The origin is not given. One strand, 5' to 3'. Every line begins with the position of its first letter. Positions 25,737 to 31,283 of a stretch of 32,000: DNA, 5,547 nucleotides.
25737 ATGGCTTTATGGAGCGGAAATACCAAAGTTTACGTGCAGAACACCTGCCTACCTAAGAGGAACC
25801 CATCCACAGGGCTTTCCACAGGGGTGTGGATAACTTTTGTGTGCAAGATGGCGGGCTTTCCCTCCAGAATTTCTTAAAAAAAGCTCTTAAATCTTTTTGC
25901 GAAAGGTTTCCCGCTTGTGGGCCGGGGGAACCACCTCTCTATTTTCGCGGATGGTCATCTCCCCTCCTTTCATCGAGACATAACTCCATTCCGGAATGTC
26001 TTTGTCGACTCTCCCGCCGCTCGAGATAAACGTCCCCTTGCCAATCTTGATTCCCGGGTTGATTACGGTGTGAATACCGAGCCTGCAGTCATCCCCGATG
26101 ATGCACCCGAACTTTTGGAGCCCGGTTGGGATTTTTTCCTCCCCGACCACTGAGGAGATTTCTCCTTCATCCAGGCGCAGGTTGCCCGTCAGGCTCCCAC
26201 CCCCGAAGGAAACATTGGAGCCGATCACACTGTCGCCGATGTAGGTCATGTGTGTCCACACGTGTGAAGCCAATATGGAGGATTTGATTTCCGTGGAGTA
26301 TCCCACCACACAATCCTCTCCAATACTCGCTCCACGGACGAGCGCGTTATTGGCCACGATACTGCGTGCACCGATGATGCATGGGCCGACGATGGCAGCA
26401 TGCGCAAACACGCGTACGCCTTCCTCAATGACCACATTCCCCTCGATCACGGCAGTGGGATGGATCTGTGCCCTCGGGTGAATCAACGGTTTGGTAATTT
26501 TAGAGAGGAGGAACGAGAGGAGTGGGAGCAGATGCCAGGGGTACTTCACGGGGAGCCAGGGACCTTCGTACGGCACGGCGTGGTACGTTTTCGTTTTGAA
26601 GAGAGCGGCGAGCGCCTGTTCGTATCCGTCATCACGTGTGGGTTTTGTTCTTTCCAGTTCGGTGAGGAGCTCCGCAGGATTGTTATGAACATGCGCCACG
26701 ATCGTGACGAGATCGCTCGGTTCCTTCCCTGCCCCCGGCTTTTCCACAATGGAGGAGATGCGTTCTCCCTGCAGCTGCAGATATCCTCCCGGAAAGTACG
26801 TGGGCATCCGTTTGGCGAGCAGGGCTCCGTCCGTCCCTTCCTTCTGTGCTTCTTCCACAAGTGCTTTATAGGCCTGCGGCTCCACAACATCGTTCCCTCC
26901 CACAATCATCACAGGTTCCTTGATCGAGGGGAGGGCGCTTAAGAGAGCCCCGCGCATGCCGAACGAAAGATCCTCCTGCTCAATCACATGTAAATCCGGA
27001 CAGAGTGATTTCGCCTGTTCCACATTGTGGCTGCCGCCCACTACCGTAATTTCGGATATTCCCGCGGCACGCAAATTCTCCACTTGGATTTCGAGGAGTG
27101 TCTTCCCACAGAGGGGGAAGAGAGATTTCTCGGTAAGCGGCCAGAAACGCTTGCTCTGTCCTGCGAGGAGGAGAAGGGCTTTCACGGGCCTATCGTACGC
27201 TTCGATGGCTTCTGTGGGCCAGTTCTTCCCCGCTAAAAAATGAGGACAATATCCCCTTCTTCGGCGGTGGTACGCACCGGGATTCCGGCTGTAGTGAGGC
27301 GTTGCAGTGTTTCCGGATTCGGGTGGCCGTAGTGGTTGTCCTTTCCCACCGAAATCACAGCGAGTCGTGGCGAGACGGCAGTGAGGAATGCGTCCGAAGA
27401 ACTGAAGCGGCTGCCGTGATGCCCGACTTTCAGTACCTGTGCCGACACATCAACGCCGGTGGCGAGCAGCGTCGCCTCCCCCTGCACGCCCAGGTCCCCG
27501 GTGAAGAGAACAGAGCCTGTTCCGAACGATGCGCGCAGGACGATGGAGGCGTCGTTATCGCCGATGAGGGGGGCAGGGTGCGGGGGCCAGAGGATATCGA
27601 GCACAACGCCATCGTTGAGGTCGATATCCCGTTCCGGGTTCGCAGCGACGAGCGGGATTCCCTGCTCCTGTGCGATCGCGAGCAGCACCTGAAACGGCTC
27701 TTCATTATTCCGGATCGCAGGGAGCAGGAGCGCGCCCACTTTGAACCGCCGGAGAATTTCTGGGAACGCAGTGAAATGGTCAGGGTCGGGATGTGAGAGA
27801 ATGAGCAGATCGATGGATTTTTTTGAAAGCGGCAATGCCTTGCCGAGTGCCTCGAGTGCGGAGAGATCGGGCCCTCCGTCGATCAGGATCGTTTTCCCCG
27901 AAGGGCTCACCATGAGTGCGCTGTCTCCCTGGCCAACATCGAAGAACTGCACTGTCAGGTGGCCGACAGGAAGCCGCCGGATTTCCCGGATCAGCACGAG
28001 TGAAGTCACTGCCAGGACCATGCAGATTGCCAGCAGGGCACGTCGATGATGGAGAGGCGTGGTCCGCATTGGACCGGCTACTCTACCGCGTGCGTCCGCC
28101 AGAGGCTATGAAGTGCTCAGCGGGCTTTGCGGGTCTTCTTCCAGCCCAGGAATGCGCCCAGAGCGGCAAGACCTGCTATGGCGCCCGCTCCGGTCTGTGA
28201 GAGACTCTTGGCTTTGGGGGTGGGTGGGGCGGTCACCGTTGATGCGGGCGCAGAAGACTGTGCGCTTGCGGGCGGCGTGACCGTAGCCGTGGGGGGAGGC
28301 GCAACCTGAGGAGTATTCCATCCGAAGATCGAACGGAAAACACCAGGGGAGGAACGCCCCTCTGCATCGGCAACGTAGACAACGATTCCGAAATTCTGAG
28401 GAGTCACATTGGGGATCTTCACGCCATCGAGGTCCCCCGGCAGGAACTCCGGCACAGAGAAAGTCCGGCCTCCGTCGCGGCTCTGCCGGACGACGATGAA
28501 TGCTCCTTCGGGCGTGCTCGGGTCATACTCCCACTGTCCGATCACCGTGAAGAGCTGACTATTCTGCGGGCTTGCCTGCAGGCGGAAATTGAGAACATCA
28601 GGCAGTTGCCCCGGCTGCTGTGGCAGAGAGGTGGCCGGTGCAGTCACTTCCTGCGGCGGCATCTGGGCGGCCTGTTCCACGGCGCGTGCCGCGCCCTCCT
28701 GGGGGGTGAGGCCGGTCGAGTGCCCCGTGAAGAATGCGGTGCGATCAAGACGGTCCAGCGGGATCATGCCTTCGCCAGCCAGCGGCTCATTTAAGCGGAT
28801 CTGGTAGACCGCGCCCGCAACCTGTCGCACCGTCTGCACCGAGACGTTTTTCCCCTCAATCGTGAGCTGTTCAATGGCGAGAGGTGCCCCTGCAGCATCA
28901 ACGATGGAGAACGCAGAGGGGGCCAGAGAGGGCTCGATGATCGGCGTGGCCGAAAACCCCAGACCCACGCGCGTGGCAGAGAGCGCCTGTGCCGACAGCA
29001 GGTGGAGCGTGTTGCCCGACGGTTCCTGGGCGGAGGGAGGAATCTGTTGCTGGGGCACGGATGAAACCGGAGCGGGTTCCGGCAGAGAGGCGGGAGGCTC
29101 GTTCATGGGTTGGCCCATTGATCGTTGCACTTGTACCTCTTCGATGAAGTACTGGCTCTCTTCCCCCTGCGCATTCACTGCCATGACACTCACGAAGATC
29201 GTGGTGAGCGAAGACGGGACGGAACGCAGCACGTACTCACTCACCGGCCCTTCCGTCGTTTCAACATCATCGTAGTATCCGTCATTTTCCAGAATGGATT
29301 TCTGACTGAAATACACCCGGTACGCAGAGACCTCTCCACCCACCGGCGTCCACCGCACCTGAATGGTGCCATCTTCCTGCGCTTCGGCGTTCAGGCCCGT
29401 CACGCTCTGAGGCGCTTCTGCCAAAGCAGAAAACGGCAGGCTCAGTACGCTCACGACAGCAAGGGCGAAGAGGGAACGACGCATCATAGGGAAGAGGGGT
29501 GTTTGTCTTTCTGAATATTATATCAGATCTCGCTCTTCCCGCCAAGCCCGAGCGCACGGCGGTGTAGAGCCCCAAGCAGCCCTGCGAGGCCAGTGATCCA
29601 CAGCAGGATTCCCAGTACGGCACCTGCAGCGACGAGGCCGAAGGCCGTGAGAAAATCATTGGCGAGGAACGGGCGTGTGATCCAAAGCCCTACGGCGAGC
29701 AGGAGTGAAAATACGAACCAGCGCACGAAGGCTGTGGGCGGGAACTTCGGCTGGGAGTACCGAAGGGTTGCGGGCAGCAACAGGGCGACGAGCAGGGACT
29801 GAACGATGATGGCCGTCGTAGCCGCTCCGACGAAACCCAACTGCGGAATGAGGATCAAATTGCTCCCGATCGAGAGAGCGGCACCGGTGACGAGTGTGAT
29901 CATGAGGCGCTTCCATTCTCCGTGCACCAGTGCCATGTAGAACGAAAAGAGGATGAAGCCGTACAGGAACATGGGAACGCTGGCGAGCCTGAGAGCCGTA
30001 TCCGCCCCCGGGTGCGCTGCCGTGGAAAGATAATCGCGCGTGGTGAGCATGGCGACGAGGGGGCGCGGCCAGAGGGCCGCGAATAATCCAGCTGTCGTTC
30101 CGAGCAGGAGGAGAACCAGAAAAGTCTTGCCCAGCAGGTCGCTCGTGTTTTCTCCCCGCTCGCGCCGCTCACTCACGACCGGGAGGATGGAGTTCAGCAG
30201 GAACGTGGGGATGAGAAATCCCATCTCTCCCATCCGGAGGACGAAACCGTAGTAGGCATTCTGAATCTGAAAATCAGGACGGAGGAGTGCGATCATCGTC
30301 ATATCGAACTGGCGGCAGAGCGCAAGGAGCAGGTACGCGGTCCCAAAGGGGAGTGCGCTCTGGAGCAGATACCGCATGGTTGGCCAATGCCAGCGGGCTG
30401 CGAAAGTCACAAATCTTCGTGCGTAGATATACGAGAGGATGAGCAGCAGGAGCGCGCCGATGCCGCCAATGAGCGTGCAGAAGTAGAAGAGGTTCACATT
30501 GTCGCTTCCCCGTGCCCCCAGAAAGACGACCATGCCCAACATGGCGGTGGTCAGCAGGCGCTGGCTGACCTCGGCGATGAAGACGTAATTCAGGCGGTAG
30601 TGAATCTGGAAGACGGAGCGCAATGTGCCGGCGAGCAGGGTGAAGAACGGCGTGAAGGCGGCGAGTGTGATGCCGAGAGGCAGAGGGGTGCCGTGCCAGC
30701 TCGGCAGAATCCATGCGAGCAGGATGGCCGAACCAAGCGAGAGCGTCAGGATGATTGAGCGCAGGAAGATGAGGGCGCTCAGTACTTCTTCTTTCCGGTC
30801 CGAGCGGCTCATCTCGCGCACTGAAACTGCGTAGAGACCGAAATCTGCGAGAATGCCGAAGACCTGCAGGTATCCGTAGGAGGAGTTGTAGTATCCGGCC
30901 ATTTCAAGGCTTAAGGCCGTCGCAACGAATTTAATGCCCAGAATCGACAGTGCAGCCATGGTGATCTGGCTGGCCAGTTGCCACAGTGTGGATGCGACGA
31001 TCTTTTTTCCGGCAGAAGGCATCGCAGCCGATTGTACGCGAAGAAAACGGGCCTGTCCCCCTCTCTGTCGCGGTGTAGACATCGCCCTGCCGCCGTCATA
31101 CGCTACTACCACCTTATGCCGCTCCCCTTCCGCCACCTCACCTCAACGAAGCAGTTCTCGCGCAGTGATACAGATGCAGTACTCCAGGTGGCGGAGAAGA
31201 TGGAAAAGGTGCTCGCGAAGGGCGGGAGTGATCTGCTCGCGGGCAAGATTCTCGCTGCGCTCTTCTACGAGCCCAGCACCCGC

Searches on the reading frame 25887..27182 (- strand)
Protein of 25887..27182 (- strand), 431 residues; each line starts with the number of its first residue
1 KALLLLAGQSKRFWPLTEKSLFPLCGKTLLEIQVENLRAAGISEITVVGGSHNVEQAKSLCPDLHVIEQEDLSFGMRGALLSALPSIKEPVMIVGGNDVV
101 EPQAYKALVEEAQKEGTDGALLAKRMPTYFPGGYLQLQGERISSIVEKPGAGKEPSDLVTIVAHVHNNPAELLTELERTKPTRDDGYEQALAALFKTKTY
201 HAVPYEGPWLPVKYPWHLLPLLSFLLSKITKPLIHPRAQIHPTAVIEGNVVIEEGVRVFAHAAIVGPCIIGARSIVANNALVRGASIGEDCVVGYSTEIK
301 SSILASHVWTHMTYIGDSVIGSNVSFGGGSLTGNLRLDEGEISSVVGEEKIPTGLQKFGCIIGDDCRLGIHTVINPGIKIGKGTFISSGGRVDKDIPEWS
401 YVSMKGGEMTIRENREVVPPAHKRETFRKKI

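Call 10: search_protein_families(library=pfam, proteins=[window:25887-27182:-], max_evalue=0.01)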
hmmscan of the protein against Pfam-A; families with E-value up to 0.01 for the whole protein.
window:25887-27182:- (431 aa): 5 families
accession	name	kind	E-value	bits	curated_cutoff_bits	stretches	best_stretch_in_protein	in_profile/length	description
PF00132.30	Hexapep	-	2.8e-16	58.9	27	3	359-389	1-31/36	Bacterial transferase hexapeptide (six repeats)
PF12804.13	NTP_transf_3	-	2.7e-14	54.1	27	1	2-125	1-124/160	MobA-like NTP transferase domain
PF00483.29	NTP_transferase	-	1.1e-12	48.5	21.2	1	1-207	1-223/245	Nucleotidyl transferase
PF25084.1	LbH_EIF2B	-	1e-07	32.3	54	1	238-326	10-99/105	EIF2B subunit epsilon LbH domain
PF14602.12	Hexapep_2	-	0.0018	18.4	27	0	361-389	3-29/34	Hexapeptide repeat of succinyl-transferase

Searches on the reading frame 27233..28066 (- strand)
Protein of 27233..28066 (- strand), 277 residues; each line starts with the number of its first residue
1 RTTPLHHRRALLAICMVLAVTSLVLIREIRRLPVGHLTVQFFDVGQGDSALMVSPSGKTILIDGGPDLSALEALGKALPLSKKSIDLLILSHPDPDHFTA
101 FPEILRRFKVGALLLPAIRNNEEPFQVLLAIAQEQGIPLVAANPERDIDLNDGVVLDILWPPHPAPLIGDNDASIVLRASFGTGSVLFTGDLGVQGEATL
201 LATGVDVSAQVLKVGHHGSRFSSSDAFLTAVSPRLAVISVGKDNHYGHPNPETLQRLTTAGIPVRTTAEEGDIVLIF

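Call 10: search_protein_families(library=pfam, proteins=[window:27233-28066:-], max_evalue=0.01)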
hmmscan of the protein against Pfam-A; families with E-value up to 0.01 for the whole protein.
window:27233-28066:- (277 aa): 4 families
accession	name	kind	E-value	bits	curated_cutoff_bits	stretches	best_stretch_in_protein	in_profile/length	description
PF00753.33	Lactamase_B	-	2.6e-18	67.1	22.7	1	44-241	3-195/196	Metallo-beta-lactamase superfamily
PF12706.13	Lactamase_B_2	-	8.2e-06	26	27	1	59-207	2-159/200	Beta-lactamase superfamily domain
PF19583.5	ODP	-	0.0016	18.8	27.2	1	52-193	7-137/194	ODP family beta lactamase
PF16661.11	Lactamase_B_6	-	0.01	15.7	27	0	58-109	7-60/193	Metallo-beta-lactamase superfamily domain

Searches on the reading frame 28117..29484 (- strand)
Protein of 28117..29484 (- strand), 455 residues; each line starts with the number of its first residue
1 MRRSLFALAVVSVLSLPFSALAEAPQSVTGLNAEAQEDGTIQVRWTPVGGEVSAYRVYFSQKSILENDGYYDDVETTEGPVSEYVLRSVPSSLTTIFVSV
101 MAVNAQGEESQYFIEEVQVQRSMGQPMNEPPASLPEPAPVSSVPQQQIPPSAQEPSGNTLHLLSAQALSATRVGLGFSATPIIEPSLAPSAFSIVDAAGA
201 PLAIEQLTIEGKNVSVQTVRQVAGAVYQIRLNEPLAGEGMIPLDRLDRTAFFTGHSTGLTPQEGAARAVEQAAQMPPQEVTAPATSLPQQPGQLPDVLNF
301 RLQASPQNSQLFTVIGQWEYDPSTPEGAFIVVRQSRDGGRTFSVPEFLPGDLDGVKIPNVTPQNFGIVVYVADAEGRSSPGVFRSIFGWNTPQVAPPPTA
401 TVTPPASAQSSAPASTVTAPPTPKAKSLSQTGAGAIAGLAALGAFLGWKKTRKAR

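Call 10: search_protein_families(library=pfam, proteins=[window:28117-29484:-], max_evalue=0.01)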
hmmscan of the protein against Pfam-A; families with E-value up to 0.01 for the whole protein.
window:28117-29484:- (455 aa): 1 family
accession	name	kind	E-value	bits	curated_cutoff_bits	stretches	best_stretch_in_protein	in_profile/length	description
PF00041.27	fn3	-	0.00054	20.6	25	1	28-106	3-72/84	Fibronectin type III domain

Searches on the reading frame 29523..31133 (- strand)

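Call 10: search_protein_families(library=pfam, proteins=[window:29523-31133:-], max_evalue=0.01)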
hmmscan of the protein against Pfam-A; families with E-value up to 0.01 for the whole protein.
window:29523-31133:- (536 aa): 1 family
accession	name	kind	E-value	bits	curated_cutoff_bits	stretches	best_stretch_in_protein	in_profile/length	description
PF01943.22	Polysacc_synt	-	4.4e-12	46.4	28.2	1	46-292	2-241/274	Polysaccharide biosynthesis protein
